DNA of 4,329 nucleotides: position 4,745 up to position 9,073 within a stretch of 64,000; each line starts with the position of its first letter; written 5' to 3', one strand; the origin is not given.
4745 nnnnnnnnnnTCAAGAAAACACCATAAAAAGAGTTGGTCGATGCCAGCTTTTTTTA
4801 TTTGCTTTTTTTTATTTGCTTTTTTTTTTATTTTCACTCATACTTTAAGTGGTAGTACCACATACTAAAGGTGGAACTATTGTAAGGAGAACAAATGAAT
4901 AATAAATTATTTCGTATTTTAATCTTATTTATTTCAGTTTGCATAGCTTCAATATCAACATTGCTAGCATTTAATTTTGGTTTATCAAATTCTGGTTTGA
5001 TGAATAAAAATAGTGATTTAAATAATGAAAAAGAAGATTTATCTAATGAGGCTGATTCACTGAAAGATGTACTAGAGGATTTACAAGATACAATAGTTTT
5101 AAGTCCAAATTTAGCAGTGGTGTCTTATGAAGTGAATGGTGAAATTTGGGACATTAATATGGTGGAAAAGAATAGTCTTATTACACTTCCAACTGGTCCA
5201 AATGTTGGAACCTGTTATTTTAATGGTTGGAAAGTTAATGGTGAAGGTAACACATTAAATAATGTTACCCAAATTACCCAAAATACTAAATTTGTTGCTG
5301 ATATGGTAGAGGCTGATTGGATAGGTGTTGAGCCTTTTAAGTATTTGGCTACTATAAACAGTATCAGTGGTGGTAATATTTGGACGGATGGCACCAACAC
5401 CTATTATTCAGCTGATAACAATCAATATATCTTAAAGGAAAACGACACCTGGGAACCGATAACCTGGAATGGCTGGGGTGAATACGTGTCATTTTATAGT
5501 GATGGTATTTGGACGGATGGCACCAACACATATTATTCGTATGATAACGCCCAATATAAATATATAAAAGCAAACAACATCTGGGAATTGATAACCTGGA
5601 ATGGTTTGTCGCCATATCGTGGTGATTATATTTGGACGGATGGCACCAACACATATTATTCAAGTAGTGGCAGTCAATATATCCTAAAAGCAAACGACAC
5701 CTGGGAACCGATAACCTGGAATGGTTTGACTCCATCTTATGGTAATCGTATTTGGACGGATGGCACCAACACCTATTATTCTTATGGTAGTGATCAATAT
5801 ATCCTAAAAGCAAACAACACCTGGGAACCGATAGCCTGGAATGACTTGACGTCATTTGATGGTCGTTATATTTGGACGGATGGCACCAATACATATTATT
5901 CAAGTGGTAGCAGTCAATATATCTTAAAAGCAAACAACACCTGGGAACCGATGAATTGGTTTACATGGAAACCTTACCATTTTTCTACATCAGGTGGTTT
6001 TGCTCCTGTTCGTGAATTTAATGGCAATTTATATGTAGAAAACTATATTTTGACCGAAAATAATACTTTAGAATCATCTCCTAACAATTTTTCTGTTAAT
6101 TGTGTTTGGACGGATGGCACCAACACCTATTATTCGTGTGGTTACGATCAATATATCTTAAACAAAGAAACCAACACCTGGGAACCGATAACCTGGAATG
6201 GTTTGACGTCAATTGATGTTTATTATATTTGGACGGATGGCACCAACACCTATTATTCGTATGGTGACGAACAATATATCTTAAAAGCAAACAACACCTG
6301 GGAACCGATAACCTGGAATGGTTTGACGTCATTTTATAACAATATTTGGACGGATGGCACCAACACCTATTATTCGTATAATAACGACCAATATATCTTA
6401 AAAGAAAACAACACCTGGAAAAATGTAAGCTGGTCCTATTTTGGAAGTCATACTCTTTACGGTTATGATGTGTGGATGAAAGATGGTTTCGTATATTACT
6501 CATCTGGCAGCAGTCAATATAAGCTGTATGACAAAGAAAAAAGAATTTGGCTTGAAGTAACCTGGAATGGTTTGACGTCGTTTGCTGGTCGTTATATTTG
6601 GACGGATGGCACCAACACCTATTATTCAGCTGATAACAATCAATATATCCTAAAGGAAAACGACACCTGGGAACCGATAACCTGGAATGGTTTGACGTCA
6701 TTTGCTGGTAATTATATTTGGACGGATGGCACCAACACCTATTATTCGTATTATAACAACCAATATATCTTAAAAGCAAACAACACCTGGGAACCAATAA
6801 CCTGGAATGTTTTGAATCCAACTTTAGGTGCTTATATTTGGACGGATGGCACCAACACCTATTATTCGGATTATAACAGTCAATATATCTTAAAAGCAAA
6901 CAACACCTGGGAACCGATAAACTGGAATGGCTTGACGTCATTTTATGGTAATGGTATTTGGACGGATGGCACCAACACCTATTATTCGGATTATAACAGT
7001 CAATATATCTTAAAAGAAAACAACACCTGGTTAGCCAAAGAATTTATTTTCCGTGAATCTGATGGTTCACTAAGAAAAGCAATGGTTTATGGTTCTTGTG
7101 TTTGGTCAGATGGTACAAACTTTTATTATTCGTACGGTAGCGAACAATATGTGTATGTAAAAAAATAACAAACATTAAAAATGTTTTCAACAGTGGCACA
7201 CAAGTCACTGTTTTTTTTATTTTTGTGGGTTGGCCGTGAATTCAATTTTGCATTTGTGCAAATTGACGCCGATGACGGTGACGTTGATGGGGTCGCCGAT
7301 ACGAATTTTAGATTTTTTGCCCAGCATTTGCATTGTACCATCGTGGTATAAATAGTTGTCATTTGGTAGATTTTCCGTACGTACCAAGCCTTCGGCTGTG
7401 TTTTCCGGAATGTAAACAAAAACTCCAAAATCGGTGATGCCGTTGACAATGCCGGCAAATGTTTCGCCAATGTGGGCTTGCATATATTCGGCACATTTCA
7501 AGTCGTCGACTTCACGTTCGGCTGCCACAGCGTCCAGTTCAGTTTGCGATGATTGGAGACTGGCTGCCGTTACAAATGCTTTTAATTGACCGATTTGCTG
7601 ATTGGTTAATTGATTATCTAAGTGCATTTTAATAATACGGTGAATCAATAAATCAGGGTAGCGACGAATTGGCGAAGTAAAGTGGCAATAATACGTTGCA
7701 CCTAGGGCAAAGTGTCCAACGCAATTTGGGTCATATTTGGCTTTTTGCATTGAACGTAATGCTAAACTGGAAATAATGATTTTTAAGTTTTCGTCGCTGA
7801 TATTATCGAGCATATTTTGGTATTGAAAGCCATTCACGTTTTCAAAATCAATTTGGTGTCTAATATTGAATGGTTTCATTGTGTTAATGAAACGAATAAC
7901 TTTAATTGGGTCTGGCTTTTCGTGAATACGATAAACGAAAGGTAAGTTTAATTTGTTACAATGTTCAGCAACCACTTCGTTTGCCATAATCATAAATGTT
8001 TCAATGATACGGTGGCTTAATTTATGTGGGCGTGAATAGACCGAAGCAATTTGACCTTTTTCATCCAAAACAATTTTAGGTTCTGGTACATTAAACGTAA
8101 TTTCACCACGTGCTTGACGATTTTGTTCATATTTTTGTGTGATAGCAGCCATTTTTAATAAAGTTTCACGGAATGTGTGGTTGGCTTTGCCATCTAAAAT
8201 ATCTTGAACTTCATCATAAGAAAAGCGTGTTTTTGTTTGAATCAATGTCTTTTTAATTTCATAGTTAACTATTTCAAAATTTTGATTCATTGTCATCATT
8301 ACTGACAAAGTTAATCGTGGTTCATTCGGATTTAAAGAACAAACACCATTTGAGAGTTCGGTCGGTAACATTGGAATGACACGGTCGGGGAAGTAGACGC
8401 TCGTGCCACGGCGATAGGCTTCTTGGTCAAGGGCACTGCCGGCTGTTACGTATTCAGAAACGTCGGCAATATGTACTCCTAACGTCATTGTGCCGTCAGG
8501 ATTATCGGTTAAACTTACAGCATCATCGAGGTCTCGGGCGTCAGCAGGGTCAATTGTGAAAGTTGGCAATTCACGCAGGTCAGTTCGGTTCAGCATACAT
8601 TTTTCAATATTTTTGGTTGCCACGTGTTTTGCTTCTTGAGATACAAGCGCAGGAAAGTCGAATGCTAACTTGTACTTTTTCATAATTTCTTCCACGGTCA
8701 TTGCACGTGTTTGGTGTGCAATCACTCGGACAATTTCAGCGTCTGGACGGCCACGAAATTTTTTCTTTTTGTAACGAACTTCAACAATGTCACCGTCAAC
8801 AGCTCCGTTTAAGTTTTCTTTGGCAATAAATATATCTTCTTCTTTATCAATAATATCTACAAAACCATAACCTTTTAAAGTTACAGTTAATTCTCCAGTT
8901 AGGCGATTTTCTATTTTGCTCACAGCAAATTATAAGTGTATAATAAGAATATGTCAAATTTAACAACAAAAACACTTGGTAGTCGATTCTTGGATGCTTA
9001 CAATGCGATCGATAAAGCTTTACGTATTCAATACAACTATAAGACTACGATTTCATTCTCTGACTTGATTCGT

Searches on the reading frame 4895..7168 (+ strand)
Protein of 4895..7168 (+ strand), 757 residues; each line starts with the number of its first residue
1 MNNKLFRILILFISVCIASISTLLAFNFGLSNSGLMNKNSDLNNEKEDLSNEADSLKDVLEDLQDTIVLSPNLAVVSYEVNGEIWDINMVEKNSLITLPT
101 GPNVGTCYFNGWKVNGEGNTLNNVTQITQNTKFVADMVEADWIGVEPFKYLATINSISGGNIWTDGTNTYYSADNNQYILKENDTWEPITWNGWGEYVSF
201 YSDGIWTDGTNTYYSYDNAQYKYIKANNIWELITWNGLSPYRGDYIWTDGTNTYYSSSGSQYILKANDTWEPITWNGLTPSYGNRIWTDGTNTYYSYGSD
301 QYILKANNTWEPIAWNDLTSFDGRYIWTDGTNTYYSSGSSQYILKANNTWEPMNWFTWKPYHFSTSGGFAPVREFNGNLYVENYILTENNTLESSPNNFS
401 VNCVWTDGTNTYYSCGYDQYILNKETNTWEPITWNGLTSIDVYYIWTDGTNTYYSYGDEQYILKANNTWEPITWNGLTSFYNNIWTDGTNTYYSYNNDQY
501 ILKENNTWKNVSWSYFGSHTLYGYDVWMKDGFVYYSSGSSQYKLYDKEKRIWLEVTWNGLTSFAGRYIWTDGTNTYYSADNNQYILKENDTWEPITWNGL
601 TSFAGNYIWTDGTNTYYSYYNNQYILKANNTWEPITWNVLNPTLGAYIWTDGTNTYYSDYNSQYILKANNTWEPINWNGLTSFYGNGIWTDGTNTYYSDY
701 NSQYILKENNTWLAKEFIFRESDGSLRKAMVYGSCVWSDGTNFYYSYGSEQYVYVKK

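Call 14: search_protein_families(library=pfam, proteins=[window:4895-7168:+], max_evalue=0.01)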
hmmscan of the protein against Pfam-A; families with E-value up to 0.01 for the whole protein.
window:4895-7168:+ (757 aa): 0 families

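Call 18: find_homologous_proteins(query=window:4895-7165:+)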
Query window:4895-7165:+ (757 aa): 689 proteins with E <= 0.001 among 8000 candidates; the best 120 are listed.
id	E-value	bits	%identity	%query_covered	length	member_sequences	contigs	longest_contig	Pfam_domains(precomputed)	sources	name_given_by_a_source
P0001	1.4e-167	578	42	83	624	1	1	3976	-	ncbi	-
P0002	8.3e-161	555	41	80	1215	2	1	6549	-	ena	-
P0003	2.5e-153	531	43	83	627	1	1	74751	-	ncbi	-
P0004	1.3e-151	525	36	80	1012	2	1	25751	PF09479.17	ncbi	-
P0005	1.9e-150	521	37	85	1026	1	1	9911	PF09479.17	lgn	-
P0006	1.1e-146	508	36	98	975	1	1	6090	-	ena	-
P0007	1.1e-135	472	35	100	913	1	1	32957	-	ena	-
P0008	2.4e-133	464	38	74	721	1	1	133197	-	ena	-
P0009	3.8e-133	464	40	67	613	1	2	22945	PF10411.15,PF08140.17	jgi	-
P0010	2.3e-132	461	40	74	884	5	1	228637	PF23920.3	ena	-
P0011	6.2e-131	456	43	37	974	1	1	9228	-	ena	-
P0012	1.5e-127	445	42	70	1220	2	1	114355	-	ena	-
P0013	4.6e-127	444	41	73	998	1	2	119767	PF23920.3,PF05658.20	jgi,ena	-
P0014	6.5e-124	433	34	83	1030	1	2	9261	PF09479.17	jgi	-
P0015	1.5e-121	425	32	88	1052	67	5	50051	PF09479.17,PF18998.7,PF19220.7,PF24161.2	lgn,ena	-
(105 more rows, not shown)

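Call 28: find_encoding_contigs(protein=window:4895-7168:+, flank=3000, max_places=10)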
Protein window:4895-7168:+ (757 aa): no gene with exactly this product is on record in the collection.

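Call 42: search_solved_structures(query=window:4895-7165:+, max_evalue=1)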
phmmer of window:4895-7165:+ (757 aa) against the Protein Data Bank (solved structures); distinct sequences matched with E-value up to 1: 0.

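Call 43: search_protein_families(library=ncbifam, proteins=[window:4895-7165:+], max_evalue=0.1)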
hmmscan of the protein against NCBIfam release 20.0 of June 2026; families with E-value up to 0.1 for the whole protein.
window:4895-7165:+ (757 aa): 1 family
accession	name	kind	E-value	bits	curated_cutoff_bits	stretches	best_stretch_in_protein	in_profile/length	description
NF047408.1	SA0632_fam_LP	equivalog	0.048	13.3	70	1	35-67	34-66/68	SA0632 family lipoprotein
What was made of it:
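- Tried and rejected: Pfam, NCBIfam and PDB sequence searches of the proteins gave no significant family (calls 14, 42, 43).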

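Call 48: find_encoding_contigs(protein=P0003, flank=2500, max_places=6)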
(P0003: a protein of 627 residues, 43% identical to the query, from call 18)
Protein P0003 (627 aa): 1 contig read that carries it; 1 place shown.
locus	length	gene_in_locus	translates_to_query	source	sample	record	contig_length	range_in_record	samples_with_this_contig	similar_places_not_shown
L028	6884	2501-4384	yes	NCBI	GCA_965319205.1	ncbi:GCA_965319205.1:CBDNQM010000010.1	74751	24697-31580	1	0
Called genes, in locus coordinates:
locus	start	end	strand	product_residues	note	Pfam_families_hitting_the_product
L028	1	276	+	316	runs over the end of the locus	-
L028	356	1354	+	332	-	-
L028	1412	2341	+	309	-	-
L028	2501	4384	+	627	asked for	-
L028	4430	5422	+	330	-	-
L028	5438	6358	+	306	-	-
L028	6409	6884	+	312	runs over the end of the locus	-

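Call 49: find_encoding_contigs(protein=P0015, flank=2500, max_places=8)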
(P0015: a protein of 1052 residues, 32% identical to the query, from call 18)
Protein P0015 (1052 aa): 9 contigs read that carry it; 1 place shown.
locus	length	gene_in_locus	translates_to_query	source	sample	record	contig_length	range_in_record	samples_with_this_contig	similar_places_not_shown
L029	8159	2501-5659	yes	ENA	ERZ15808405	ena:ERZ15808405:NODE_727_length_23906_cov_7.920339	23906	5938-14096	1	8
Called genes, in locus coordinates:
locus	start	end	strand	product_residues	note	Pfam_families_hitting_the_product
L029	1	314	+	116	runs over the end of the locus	-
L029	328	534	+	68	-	-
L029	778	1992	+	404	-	-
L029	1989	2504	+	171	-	-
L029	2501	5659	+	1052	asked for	PF24161:CCDC39 (weak), PF19220:Rod_CreS (faint), PF18998:Flg_new_2 (faint), PF09479:Flg_new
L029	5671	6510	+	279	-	-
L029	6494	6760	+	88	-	-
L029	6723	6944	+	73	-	-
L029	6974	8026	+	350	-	PF23343:REP_ORF2-G2P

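Call 51: find_encoding_contigs(protein=P0001, flank=2500, max_places=10)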
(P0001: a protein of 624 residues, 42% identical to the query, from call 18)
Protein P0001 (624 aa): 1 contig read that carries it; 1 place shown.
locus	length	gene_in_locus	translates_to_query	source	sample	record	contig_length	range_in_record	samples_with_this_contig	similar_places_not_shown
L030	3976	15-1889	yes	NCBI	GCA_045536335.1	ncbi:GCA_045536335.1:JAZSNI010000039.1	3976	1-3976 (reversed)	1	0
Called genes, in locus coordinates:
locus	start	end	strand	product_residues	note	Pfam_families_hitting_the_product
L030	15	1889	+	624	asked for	-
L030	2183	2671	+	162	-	PF05198:IF3_N, PF00707:IF3_C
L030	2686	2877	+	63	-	PF01632:Ribosomal_L35p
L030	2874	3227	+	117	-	PF00453:Ribosomal_L20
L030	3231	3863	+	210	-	PF00588:SpoU_methylase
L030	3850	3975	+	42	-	?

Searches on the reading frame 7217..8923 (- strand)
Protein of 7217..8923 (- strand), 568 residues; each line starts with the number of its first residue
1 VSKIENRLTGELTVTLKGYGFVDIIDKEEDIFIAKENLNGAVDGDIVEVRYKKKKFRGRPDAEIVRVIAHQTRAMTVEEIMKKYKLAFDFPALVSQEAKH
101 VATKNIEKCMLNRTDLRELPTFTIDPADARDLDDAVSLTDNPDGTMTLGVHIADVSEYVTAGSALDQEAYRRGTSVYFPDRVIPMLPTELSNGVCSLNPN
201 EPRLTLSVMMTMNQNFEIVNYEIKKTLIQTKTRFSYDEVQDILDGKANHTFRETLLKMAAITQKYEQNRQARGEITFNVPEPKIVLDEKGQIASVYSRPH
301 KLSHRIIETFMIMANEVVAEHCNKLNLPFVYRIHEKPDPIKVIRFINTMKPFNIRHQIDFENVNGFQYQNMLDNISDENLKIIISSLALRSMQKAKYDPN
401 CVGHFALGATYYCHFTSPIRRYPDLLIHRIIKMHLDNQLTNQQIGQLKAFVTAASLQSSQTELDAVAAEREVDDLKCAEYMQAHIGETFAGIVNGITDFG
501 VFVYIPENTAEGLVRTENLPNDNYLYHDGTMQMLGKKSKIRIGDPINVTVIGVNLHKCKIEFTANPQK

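Call 14: search_protein_families(library=pfam, proteins=[window:7217-8923:-], max_evalue=0.01)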
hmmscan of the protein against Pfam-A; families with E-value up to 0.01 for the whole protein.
window:7217-8923:- (568 aa): 5 families
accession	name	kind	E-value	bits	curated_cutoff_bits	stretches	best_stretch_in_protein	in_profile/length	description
PF00773.25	RNB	-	3.5e-112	375.3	29.3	1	113-436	1-325/326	RNB domain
PF08206.17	OB_RNB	-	3.3e-15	55.9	24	1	10-67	1-58/58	Ribonuclease B OB domain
PF17876.7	CSD2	-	3.8e-10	40.1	26.2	1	29-91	11-74/74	Cold shock domain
PF00575.29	S1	-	4.5e-08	33.8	22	1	485-560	4-69/74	S1 RNA binding domain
PF22896.3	OB_RNR_1st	-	0.0011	19.6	28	1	8-57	44-95/99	Ribonuclease R, OB first domain, N-terminal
